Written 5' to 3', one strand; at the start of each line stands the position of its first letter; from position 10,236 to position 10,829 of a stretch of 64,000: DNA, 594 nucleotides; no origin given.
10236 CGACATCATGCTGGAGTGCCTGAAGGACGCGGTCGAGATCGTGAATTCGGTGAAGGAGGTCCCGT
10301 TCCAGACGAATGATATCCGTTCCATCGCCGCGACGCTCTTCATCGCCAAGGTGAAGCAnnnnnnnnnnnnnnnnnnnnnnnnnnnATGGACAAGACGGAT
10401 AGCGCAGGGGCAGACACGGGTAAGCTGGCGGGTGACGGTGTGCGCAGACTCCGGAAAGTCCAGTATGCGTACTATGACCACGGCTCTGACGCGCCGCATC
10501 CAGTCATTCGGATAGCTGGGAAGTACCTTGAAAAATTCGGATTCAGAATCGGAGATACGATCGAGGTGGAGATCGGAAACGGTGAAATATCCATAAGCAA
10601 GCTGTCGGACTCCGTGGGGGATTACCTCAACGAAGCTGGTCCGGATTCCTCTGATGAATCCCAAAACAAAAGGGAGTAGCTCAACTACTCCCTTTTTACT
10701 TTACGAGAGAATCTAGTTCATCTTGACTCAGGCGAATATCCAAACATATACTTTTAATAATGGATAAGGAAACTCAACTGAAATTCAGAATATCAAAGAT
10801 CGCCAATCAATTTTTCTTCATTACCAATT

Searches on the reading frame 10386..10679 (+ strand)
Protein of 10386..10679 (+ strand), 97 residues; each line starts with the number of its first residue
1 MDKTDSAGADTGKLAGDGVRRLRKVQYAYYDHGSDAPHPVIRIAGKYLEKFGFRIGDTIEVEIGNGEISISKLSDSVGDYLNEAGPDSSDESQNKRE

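Call 9: search_protein_families(library=pfam, proteins=[window:10386-10679:+], max_evalue=0.1)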
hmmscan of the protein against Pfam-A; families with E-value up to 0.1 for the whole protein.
window:10386-10679:+ (97 aa): 2 families
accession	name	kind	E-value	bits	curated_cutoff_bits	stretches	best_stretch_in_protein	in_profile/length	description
PF08845.15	SymE_toxin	-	1.2e-08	35.3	29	1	21-70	2-52/54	Toxin SymE, type I toxin-antitoxin system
PF04014.23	MazE_antitoxin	-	0.012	16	24.7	1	48-73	17-43/48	Antidote-toxin recognition MazE, bacterial antitoxin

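Call 10: search_protein_families(library=padloc, proteins=[window:10386-10679:+], max_evalue=0.1)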
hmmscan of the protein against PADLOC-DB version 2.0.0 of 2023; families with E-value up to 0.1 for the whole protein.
window:10386-10679:+ (97 aa): 0 families

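Call 11: search_protein_families(library=ncbifam, proteins=[window:10386-10679:+], max_evalue=0.01)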
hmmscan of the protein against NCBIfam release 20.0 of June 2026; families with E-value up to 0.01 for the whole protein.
window:10386-10679:+ (97 aa): 1 family
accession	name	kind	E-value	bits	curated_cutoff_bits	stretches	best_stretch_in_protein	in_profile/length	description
NF010128.0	PRK13605.1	equivalog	0.0046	16.8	132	1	23-70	23-69/113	endoribonuclease SymE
